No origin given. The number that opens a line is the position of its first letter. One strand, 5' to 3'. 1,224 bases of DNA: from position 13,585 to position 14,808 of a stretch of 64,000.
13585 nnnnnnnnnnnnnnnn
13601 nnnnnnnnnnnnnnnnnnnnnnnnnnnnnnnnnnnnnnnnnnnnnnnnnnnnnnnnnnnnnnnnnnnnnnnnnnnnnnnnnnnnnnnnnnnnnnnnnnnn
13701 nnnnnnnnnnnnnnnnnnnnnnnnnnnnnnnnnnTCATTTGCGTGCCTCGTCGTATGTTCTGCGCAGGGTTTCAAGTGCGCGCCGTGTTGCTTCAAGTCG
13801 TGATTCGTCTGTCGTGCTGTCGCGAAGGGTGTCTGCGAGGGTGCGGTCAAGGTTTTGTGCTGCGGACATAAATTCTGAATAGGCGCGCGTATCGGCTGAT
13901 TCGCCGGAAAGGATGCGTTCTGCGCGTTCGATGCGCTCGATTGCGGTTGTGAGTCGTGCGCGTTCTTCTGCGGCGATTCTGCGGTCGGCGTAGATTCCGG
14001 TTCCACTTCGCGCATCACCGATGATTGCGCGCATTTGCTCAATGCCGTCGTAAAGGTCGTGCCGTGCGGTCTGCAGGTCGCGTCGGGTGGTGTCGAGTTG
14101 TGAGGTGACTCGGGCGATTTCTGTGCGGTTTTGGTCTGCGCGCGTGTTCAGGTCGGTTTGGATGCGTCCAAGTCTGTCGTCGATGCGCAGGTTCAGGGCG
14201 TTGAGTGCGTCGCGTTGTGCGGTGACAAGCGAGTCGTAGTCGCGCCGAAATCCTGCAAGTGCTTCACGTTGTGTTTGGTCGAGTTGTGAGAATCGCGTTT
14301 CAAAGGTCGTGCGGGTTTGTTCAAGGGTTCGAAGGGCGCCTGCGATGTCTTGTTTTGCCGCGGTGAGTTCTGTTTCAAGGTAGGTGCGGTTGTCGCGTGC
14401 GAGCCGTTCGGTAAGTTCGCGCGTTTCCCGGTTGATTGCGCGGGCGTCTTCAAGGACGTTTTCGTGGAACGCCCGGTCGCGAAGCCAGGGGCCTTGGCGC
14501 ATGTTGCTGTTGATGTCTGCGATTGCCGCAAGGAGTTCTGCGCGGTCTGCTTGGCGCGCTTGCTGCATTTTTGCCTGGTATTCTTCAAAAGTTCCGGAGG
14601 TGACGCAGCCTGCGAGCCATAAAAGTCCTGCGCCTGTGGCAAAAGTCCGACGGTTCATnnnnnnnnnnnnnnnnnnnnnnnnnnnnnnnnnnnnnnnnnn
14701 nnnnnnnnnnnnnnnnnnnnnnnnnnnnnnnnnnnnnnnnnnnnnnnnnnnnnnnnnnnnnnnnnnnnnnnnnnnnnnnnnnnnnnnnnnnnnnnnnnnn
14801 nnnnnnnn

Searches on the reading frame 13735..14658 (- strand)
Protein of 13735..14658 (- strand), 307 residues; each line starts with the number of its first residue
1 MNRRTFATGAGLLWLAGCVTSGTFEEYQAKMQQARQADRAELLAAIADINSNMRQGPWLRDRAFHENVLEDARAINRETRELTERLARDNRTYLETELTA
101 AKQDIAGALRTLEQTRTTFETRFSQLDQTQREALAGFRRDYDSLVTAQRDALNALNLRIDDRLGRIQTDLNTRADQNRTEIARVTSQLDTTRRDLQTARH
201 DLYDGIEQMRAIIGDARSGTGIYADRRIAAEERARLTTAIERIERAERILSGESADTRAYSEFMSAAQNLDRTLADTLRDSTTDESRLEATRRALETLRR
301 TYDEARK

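Call 55: search_protein_families(library=pfam, proteins=[window:13735-14658:-], max_evalue=0.01)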
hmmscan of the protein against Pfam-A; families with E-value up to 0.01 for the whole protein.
window:13735-14658:- (307 aa): 3 families
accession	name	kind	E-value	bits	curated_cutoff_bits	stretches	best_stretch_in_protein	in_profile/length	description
PF04513.17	Baculo_PEP_C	-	0.002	18.6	38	1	104-172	24-96/140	Baculovirus polyhedron envelope protein, PEP, C terminus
PF11254.13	DUF3053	-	0.0022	18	23.9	1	112-200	28-117/219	Protein of unknown function (DUF3053)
PF01920.25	Prefoldin_2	-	0.01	16.3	27.6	0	165-204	62-101/106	Prefoldin subunit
